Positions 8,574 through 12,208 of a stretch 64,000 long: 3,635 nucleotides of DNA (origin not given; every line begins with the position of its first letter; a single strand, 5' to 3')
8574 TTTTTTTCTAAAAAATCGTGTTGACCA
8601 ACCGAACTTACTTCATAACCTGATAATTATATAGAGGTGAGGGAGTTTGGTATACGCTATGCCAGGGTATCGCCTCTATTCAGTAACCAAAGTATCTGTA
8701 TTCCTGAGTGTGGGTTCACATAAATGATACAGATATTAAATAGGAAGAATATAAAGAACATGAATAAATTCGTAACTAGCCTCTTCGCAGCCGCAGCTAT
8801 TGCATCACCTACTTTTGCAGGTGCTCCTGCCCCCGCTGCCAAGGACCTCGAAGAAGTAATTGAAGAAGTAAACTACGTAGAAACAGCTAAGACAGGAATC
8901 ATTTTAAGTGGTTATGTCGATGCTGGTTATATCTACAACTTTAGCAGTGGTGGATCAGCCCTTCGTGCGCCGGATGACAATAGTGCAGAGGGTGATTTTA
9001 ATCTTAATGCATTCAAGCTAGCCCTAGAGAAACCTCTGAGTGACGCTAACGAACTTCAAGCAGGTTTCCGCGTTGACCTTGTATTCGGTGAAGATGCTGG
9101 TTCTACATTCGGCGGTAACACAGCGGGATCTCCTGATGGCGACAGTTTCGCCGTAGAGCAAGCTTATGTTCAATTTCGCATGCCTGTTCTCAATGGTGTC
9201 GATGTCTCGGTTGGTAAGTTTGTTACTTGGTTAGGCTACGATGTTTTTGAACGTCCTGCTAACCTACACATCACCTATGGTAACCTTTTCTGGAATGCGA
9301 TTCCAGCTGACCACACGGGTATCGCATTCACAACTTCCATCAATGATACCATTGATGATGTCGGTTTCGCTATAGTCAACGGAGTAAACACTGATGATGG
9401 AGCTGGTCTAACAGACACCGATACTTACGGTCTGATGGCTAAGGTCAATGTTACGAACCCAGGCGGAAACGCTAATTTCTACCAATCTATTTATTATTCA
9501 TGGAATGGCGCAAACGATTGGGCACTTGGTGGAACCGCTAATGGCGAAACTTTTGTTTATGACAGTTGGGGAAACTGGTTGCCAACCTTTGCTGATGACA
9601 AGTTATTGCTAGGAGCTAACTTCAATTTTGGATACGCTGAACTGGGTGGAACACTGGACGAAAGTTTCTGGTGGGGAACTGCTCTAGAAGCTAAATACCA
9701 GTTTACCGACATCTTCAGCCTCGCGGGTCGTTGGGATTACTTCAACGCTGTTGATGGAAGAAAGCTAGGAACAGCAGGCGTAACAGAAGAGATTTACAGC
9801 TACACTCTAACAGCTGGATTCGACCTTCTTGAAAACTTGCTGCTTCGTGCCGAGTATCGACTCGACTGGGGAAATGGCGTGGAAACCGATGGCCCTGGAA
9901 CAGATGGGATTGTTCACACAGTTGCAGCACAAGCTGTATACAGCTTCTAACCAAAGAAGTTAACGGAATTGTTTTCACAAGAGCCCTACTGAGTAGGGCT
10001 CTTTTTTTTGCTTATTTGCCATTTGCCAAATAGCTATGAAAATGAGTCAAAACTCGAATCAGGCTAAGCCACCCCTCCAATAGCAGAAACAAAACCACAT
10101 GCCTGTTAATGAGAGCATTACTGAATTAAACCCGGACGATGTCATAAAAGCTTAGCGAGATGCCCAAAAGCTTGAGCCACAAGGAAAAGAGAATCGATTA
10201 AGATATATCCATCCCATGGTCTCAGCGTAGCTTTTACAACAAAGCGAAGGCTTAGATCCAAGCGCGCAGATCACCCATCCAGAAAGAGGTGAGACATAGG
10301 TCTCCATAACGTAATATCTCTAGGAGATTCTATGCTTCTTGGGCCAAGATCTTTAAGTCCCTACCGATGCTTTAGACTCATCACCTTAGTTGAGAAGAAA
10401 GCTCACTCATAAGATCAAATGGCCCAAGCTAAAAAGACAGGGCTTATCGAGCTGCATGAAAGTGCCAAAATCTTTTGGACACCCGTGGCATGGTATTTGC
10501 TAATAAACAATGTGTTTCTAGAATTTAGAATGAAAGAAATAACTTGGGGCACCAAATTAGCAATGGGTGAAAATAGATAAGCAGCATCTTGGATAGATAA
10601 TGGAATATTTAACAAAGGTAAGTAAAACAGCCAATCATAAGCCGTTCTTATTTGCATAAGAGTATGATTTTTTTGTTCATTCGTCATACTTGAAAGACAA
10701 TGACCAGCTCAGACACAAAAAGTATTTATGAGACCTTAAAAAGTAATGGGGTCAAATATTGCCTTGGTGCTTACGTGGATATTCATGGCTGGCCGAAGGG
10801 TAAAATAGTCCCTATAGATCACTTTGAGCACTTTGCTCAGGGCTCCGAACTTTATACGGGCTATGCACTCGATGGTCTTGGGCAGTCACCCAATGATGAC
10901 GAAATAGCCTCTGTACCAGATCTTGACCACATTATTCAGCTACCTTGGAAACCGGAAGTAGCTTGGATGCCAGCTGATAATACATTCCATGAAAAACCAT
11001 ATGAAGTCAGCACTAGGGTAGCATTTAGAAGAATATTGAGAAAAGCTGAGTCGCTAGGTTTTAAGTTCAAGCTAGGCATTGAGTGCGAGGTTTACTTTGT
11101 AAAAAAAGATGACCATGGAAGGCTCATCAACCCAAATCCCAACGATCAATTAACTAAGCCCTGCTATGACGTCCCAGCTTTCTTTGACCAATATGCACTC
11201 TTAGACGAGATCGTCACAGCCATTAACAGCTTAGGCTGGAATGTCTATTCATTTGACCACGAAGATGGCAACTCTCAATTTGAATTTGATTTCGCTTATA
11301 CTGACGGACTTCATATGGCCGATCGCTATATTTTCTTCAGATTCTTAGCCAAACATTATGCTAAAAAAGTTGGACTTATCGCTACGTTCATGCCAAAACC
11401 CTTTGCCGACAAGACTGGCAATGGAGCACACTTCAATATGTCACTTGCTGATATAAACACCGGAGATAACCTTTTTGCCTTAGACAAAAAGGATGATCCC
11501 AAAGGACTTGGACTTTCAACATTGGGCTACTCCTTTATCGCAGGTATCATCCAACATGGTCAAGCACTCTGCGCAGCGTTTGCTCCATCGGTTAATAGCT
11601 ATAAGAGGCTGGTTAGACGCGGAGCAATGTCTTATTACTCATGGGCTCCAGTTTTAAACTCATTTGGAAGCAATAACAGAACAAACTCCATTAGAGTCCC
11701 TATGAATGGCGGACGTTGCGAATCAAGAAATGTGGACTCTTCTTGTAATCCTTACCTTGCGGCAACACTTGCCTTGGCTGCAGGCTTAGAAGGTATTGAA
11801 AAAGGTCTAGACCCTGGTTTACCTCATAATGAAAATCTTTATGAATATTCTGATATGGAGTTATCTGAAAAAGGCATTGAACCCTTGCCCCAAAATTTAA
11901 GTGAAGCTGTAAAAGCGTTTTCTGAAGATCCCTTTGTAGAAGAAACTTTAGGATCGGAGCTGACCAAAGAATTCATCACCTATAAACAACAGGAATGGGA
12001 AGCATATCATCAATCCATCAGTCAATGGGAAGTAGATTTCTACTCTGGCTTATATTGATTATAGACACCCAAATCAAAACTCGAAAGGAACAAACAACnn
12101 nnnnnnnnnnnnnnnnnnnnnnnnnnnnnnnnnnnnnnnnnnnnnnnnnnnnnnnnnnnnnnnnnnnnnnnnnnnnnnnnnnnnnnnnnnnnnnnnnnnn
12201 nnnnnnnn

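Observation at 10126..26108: Three-copy 170-250 bp intergenic element with conserved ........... core (candidate structured ncRNA or MITE)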

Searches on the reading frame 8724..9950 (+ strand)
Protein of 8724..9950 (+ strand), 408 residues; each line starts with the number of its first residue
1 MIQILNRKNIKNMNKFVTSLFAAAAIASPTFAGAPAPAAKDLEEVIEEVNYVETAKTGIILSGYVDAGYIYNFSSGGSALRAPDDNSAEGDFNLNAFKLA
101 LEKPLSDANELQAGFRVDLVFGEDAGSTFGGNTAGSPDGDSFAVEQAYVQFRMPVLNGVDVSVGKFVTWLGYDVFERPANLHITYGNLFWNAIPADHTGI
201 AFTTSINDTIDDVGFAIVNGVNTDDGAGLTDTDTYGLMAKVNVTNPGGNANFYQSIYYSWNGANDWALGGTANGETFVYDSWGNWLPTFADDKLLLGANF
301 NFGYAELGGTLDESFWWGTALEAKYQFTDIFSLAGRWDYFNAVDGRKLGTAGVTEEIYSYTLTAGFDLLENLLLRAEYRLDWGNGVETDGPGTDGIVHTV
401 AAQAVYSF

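Call 8: search_protein_families(library=pfam, proteins=[window:8724-9950:+])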
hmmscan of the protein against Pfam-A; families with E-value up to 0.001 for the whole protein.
window:8724-9950:+ (408 aa): 1 family
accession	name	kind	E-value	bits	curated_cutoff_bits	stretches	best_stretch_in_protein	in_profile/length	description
PF07642.17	BBP2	-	1.4e-44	153.2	26.2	1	60-408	3-339/339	Putative beta-barrel porin-2, OmpL-like. bbp2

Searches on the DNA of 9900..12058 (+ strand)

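Call 6: search_rna_families(source=window, start=9900, end=10700, threshold=evalue, max_evalue=10, show_alignments=3)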
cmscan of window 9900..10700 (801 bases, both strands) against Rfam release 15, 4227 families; matches with E-value up to 10: 5.
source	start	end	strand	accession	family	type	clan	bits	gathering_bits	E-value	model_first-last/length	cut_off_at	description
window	9911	10012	+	RF02969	DUF3800-I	Gene; sRNA;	-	24.5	44.2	0.25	1-115/115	no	DUF3800-I RNA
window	9971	10008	+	RF02398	sau-6072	Gene; sRNA;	-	19.6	50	0.33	1-53/53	no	Staphylococcus sRNA sau-6072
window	9977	10035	-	RF02083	OrzO-P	Gene; antitoxin;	-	16.3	60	8.7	1-76/76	no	OrzO-P RNA antitoxin family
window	9996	10033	-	RF01100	PK-BYV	Cis-reg;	-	15.7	50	1.9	1-40/40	no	3'-terminal pseudoknot in BYV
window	10141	10244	-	RF01498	Afu_190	Gene; snRNA; snoRNA; CD-box;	-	14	35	3.7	1-100/100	no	A. fumigatus snoRNA Afu_190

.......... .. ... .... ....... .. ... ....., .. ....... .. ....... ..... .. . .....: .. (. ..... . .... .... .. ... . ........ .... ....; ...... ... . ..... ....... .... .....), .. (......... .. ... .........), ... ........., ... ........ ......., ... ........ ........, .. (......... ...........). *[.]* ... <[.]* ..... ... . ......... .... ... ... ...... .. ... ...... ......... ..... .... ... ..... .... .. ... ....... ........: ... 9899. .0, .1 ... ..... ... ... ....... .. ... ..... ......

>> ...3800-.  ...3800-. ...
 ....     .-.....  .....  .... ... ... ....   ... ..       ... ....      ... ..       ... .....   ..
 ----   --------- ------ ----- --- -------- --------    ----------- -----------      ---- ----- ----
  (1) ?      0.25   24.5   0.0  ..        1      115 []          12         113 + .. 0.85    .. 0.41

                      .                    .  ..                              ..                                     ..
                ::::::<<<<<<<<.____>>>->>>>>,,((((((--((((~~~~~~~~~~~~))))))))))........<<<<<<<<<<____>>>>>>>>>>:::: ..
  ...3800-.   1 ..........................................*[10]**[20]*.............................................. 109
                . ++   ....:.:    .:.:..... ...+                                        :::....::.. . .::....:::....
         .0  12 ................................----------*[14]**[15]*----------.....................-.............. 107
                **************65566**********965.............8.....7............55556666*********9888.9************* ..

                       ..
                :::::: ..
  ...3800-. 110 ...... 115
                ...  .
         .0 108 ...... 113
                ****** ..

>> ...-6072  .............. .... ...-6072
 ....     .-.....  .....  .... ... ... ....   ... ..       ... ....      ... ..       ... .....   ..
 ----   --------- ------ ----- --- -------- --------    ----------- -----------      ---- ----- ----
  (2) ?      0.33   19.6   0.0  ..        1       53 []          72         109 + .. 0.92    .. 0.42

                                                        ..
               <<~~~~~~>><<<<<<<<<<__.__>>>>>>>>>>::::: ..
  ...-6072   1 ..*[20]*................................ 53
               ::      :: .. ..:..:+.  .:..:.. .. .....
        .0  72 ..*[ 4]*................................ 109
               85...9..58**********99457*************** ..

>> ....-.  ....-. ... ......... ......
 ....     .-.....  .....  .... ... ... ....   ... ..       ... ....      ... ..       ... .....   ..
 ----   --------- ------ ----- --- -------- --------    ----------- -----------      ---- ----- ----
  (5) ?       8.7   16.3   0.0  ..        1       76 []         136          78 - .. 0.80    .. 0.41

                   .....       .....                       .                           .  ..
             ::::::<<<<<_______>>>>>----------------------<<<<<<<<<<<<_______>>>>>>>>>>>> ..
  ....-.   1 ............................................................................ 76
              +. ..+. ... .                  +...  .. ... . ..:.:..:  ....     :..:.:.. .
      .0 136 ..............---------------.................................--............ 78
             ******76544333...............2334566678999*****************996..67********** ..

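Call 30: search_rna_families(source=L028, start=8880, end=9230, threshold=evalue, max_evalue=10)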
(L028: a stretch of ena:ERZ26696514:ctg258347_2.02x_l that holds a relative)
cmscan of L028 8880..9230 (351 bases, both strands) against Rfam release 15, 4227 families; matches with E-value up to 10: 12.
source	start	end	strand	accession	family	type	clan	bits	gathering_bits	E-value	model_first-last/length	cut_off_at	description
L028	8887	8962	-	RF01770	rimP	Cis-reg; leader;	-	23.4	47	0.11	1-102/102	no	Gammaprotebacteria rimP leader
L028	8898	8971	+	RF01770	rimP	Cis-reg; leader;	-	20.2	47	0.53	26-102/102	no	Gammaprotebacteria rimP leader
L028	8907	8973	-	RF02236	asX2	Gene; sRNA;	-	20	70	0.11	1-87/87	no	Xanthomonas sRNA asX2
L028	8880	8933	+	RF00513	Trp_leader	Cis-reg; leader;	-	17.2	41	0.56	42-100/100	5'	Tryptophan operon leader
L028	8880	8932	+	RF00370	sroD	Gene; sRNA;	-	17.1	50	0.64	34-86/86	5'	sroD RNA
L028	8880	8937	+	RF02898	AaHKsRNA20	Gene; sRNA;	-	16.7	43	7.1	15-77/77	5'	Aggregatibacter sRNA 20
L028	8906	8929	+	RF01519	CC0196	Gene; sRNA;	-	15.2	35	0.46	32-58/58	no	Caulobacter sRNA CC0196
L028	8880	8929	+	RF02590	Spy1186876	Gene; sRNA;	-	14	208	0.85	177-243/243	5'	S. pyogenes small RNA 1186876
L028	8880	8934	+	RF02345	ar15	Gene; sRNA;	CL00108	13.2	40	3.2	58-112/112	5'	Alphaproteobacterial ar15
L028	8908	8926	-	RF01116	Yfr1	Gene; sRNA;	-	12.3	38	7.1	39-57/59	no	Cyanobacterial functional RNA 1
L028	8973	9060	+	RF02257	adapt33_3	Gene; lncRNA;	-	12.2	70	2.5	1-140/140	no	Adaptive response 33 conserved region 3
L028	8880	8935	+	RF02871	ncS54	Gene; sRNA;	-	11.7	43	6.9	23-79/79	5'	Burkholderia sRNA 54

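Call 47: search_dna_similar(query=L028:9000-9180:+, collection=plasmids, mode=distant, max_evalue=0.01, max_rows=10)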
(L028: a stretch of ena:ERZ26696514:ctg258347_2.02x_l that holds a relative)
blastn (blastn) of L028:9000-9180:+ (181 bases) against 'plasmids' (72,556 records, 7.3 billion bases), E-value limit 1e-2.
No match.

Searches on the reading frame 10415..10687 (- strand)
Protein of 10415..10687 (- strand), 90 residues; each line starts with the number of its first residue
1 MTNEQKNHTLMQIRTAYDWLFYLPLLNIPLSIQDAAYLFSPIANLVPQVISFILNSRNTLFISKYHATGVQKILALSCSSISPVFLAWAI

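Call 8: search_protein_families(library=pfam, proteins=[window:10415-10687:-])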
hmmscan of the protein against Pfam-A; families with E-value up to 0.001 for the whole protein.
window:10415-10687:- (90 aa): 0 families
